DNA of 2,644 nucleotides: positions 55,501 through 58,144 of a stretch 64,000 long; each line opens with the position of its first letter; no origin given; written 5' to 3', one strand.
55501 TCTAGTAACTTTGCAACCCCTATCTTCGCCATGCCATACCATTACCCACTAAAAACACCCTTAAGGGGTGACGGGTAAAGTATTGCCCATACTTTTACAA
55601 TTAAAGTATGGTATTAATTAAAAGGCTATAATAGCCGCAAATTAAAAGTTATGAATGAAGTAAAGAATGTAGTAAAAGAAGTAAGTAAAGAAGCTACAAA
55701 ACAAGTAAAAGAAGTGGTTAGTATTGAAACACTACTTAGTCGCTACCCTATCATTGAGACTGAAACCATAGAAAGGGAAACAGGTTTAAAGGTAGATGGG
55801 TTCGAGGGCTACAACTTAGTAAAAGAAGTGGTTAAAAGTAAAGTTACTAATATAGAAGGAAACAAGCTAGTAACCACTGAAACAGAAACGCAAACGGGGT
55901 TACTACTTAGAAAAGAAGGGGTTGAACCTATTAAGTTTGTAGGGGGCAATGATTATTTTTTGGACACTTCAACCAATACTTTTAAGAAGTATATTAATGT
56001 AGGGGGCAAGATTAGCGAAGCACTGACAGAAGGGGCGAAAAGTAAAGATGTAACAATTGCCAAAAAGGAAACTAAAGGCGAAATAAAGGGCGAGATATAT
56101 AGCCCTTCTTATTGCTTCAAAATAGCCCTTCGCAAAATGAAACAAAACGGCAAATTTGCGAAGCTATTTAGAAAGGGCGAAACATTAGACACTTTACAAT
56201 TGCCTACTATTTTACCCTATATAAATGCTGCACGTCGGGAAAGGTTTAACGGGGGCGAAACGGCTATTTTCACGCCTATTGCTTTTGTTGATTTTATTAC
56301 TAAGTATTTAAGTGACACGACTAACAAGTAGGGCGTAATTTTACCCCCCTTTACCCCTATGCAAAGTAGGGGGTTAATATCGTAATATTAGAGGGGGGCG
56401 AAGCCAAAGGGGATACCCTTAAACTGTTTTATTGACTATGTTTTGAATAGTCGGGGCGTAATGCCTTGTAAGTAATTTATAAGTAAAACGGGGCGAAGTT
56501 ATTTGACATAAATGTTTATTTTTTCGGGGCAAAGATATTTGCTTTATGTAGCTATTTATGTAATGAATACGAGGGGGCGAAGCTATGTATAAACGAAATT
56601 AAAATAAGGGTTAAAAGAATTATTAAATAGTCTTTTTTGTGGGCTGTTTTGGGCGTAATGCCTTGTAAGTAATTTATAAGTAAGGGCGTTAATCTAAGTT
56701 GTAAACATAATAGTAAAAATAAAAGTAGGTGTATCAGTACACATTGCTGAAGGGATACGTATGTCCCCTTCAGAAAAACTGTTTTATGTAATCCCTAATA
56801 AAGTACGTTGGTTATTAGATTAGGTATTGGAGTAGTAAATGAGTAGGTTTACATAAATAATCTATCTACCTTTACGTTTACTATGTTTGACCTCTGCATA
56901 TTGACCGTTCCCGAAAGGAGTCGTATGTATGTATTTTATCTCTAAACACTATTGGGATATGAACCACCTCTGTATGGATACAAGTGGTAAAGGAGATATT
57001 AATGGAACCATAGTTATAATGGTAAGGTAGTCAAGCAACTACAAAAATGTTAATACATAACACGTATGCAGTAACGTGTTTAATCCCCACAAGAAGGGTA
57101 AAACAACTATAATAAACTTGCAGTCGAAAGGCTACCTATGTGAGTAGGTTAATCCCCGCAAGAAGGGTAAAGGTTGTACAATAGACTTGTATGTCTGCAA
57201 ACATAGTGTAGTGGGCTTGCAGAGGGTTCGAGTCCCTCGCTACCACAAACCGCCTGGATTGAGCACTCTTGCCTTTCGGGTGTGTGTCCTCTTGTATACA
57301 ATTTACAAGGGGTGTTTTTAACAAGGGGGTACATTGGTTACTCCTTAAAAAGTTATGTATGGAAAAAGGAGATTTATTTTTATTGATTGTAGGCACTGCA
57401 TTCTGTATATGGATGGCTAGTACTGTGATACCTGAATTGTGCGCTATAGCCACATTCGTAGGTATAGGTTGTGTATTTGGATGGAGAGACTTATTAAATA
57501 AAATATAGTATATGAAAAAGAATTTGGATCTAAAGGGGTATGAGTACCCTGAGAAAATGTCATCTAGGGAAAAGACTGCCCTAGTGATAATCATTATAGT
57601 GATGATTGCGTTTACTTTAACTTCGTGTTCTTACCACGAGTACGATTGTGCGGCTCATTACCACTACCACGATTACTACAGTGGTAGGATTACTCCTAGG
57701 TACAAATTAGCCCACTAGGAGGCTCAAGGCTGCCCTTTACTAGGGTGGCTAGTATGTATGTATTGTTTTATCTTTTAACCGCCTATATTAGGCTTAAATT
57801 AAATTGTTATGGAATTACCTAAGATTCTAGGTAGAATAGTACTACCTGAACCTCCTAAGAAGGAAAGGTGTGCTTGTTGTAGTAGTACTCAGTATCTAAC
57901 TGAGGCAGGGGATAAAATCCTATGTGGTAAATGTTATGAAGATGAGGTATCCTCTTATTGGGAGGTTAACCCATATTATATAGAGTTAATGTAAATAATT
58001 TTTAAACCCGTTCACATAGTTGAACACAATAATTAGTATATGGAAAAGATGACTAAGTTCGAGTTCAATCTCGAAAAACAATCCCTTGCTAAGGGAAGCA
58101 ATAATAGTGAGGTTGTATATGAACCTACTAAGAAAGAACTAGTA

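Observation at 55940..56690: Irregular array of at least 12 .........-type repeats that starts inside an ORF and runs into the downstream non-coding DNA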

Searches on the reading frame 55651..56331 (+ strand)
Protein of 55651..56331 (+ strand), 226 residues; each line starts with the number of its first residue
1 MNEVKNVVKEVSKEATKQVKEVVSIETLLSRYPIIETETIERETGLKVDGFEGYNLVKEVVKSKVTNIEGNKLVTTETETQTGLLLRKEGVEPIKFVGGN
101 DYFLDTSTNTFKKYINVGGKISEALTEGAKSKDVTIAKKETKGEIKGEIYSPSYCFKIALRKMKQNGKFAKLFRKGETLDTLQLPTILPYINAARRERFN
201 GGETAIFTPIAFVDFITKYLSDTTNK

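Call 11: search_protein_families(library=phrogs, proteins=[window:55651-56331:+], max_evalue=0.01)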
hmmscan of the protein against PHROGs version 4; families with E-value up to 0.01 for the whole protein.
window:55651-56331:+ (226 aa): 0 families

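Call 12: search_protein_families(library=pfam, proteins=[window:55651-56331:+], max_evalue=0.01)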
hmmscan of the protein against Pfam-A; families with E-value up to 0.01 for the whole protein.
window:55651-56331:+ (226 aa): 0 families

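Call 13: find_homologous_proteins(query=window:55651-56328:+)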
Query window:55651-56328:+ (226 aa): 2 proteins with E <= 0.001 among 1197 candidates.
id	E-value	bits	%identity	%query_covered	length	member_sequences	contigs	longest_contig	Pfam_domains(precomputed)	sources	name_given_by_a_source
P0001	2.9e-138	476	100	100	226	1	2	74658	-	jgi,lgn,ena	jgi:hypothetical protein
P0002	3.1e-118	411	86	100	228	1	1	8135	-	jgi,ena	jgi:hypothetical protein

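Call 14: find_related_loci(query=window:55651-56328:+, collection=viral_contigs, flank=5000)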
Query window:55651-56328:+ (226 aa) in viral_contigs; peptide patterns used: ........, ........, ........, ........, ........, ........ (x = any residue, [..] = any of these).
10 stretches matched a pattern, but none encodes a relative of the query by tblastn (E <= 1e-3).

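Call 15: find_encoding_contigs(protein=P0002, flank=10000)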
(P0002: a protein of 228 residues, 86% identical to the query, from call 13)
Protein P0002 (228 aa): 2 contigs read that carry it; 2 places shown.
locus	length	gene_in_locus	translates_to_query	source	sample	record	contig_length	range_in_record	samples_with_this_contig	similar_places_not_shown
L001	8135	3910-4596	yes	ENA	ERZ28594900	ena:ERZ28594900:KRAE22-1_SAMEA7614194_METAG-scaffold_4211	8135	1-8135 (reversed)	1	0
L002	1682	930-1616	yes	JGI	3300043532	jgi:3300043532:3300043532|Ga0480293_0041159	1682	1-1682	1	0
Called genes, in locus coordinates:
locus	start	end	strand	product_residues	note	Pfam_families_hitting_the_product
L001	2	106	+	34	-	?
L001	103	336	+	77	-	PF20600:ExoX-like_C (weak)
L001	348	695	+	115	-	-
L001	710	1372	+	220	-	PF01223:Endonuclease_NS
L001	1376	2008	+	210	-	-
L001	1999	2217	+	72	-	-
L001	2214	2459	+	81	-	-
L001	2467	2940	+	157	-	-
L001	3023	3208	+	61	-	-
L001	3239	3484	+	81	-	-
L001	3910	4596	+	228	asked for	-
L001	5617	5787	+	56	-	-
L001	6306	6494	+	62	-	-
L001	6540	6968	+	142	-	-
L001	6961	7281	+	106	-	-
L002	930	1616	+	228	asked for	-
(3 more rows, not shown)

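Call 16: find_encoding_contigs(protein=P0001, flank=10000)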
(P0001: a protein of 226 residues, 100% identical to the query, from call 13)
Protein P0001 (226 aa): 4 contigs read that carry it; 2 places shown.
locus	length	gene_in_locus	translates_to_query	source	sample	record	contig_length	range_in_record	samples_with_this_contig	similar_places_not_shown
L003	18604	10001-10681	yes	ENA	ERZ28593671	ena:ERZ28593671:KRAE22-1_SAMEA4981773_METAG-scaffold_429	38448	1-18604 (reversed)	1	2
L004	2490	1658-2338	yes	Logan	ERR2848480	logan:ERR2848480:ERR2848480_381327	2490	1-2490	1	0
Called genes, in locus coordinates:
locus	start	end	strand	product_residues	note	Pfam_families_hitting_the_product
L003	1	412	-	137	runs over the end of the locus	-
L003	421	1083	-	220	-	-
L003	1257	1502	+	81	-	-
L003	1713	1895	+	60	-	-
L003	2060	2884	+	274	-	-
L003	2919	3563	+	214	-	-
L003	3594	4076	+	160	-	PF10544:T5orf172, PF13455:MUG113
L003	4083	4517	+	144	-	-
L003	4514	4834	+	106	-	-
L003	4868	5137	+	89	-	-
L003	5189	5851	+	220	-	PF01223:Endonuclease_NS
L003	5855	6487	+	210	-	-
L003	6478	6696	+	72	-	-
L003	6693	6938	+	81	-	-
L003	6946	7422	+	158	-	-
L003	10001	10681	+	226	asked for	-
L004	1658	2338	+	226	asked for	-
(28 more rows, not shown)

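Call 41: predict_structure(protein=window:55651-56328:+)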
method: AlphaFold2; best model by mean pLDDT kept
length: 226 residues; sequences in the alignment: 1
mean_pLDDT: 36.4   pTM: 0.23
mean pLDDT of the five models: 36.4, 34.6, 32.5, 31.9, 31.2
residues with pLDDT >= 90: 0; 70-90: 0; 50-70: 3; < 50: 223
segments of 3 or more residues with pLDDT < 50: 1-41, 43-161, 166-226
pLDDT, mean of each block of 10 residues (from residue 1): 30 39 43 41 45 44 40 32 31 28 26 25 30 27 30 45 47 40 44 43 34 40 33
secondary structure, 60 per line:
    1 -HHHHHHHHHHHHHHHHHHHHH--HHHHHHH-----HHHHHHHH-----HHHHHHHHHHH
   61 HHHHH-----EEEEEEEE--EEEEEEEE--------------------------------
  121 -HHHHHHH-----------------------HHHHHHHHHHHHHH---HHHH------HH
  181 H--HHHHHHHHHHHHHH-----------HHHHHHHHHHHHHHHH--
elements in order: H2-22 H25-31 H37-44 H50-65 E71-78 E81-88 H122-128 H152-165 H169-172 H184-197 H209-224

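Call 42: search_protein_representatives(protein=window:55651-56328:+)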
Query: 226 residues. Proteins with E-value up to 0.001 (for the whole library): 1; up to 1e-10: 1; up to 1e-30: 1. The best 1 are listed.
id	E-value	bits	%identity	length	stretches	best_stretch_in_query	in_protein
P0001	9.1e-139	476.0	100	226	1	1-226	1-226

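Call 54: find_homologous_proteins(query=A2, max_evalue=0.01)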
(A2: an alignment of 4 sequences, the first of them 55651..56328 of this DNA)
Query A2 (4 sequences) (226 aa, profile of the alignment): 6 proteins with E <= 0.01 among 8000 candidates.
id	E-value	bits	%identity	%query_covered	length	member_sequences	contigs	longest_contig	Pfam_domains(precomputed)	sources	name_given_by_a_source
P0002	8.0e-109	381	86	100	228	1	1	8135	-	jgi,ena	jgi:hypothetical protein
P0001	3.1e-107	376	100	100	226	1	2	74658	-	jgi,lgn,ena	jgi:hypothetical protein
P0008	1.1e-75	273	25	49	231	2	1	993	-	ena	-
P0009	7.8e-66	240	37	15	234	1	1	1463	-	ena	-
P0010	1.0e-54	204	21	46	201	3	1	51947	-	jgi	-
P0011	7.2e-25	106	82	8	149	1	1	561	-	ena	-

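Call 56: find_encoding_contigs(protein=P0009, flank=10000)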
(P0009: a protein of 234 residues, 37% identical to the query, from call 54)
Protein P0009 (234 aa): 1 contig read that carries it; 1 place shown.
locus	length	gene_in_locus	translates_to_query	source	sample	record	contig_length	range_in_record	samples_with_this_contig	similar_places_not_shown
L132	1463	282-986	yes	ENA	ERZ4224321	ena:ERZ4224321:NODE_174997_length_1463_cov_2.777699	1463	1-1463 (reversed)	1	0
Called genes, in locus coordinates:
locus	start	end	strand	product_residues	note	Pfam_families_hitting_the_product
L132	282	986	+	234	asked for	-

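Call 57: find_encoding_contigs(protein=P0008, flank=10000)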
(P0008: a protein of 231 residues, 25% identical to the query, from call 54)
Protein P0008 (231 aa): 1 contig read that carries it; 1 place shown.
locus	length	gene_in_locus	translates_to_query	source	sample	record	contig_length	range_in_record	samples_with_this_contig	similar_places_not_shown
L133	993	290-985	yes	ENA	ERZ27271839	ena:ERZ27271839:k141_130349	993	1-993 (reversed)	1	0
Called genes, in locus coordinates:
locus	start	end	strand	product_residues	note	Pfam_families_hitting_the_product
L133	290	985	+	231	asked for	-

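Call 72: search_protein_families(library=padloc, proteins=[window:55651-56328:+, P0009, P0010], max_evalue=1)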
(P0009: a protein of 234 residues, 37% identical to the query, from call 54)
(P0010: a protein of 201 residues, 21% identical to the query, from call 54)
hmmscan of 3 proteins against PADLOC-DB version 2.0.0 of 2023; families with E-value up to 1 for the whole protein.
window:55651-56328:+ (226 aa): 0 families

P0009 (234 aa): 0 families

P0010 (201 aa): 1 family
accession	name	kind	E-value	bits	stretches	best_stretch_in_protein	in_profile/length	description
PDLC02873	DpdG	-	0.01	13.1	1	125-190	128-191/298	DpdG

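Call 73: search_protein_families(library=ncbifam, proteins=[window:55651-56328:+, P0009, P0010], max_evalue=1)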
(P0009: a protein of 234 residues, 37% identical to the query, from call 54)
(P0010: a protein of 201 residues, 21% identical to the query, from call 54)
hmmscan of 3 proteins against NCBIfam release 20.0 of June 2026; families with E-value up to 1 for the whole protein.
window:55651-56328:+ (226 aa): 0 families

P0009 (234 aa): 2 families
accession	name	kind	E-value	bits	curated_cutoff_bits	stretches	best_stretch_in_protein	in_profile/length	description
TIGR01024.1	rplS_bact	equivalog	0.0026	17.9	90.7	1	70-114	66-110/114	50S ribosomal protein L19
NF006754.0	PRK09274.1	equivalog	0.0068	14.6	478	1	145-181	210-246/555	fatty acid CoA ligase family protein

P0010 (201 aa): 2 families
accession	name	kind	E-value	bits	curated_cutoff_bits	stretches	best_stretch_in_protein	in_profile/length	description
NF033165.1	lipo_LipL45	exception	0.0046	16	350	1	36-153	230-345/391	lipoprotein LipL45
NF005442.0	PRK07028.1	equivalog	0.031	12.9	593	1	108-174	196-264/430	bifunctional hexulose-6-phosphate synthase/ribonuclease regulator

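Call 74: search_solved_structures(query=A2, max_evalue=10)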
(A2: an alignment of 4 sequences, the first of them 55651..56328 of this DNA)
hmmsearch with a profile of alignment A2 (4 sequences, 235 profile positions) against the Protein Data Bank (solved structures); distinct sequences matched with E-value up to 10: 1.
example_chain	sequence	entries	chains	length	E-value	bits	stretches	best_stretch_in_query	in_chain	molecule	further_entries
1nei_A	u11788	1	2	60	0.88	12.6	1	66-109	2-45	hypothetical protein yoaG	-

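Call 84: predict_structure(alignment_id=A9)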
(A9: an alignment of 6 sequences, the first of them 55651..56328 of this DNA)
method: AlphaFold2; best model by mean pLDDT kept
length: 226 residues; sequences in the alignment: 6
mean_pLDDT: 54.6   pTM: 0.36
mean pLDDT of the five models: 54.6, 45.9, 45.2, 43.3, 40.2
residues with pLDDT >= 90: 0; 70-90: 67; 50-70: 28; < 50: 131
segments of 3 or more residues with pLDDT < 50: 1-23, 116-131, 133-192, 194-214, 218-226
pLDDT, mean of each block of 10 residues (from residue 1): 40 36 50 76 81 83 80 78 81 70 66 54 43 46 33 41 39 36 42 45 39 48 41
secondary structure, 60 per line:
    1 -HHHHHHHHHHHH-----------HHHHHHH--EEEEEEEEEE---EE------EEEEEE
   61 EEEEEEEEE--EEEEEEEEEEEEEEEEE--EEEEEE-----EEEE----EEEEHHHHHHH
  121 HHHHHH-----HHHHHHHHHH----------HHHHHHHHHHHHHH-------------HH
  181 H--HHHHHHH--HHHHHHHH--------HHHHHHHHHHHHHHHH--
elements in order: H2-13 H25-31 E34-43 E55-69 E72-88 E91-96 E102-105 E110-113 H114-126 H132-141 H152-165 H184-190 H193-200 H209-224

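Call 86: fold_search(model_id=the predicted structure, library=pdb)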
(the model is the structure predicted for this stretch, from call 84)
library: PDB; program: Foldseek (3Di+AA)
matches with E <= 10: 686; with E <= 0.001: 0
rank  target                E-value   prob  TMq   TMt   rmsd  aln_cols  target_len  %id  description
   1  5tw1_C                7.5e-02  0.12  0.15  0.05  23.5       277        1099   13  Crystal structure of a Mycobacterium smegmatis transcription initiation complex with RbpA (released 2017-01-18)
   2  8h1s_B                7.9e-02  0.23  0.17  0.21  28.3       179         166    6  Crystal structure of apo-LptDE complex (released 2023-10-11)
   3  2p5x_A                1.2e-01  0.72  0.17  0.18   9.1        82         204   17  Crystal structure of Maf domain of human N-acetylserotonin O-methyltransferase-like protein (released 2007-03-27)
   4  5zwn_c                1.3e-01  0.30  0.12  0.22  20.2       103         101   13  Cryo-EM structure of the yeast pre-B complex at an average resolution of 3.3 angstrom (Part II: U1 snRNP region) (released 2018-08-29)
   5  8j1g_B                1.9e-01  0.09  0.09  0.06  23.2       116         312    9  Structure of amino acid dehydrogenase in complex with NADPH (released 2023-08-16)
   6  2be3_B                2.0e-01  0.16  0.13  0.15  16.9       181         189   14  Structure of a GTP Pyrophosphokinase Family Protein from Streptococcus pneumoniae (released 2005-12-06)
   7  6n7p_M                2.1e-01  0.25  0.12  0.23  20.2        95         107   17  S. cerevisiae spliceosomal E complex (UBC4) (released 2019-09-18)
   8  1fx3_C                2.3e-01  0.23  0.18  0.25  17.2       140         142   11  CRYSTAL STRUCTURE OF H. INFLUENZAE SECB (released 2000-12-06)
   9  1fx3_A                2.4e-01  0.21  0.18  0.26  18.7       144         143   11  CRYSTAL STRUCTURE OF H. INFLUENZAE SECB (released 2000-12-06)
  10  3en1_B                2.5e-01  0.21  0.16  0.18   9.5       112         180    9  Crystal structure of Toluene 2,3-Dioxygenase (released 2009-03-17)
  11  8h1r_B                2.5e-01  0.14  0.16  0.20  27.0       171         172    8  Crystal structure of LptDE-YifL complex (released 2023-10-25)
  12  6n7x_M                2.8e-01  0.20  0.12  0.23  20.1        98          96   15  S. cerevisiae U1 snRNP (released 2019-07-24)
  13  4n4r_B                2.8e-01  0.18  0.18  0.25  23.6       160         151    8  Structure basis of lipopolysaccharide biogenesis (released 2014-06-25)
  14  1ozb_E                3.0e-01  0.16  0.17  0.25  18.4       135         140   11  Crystal Structure of SecB complexed with SecA C-terminus (released 2003-10-14)
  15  1fx3_B                3.0e-01  0.13  0.16  0.22  19.3       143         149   10  CRYSTAL STRUCTURE OF H. INFLUENZAE SECB (released 2000-12-06)
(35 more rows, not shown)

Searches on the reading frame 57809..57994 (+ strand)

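Call 47: search_protein_families(library=phrogs, proteins=[window:57809-57994:+], max_evalue=0.01)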
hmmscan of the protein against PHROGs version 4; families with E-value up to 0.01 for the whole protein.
window:57809-57994:+ (61 aa): 1 family
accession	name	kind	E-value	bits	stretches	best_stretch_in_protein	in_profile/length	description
phrog_34563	-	unknown function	0.0019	19.1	1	18-52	6-41/42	-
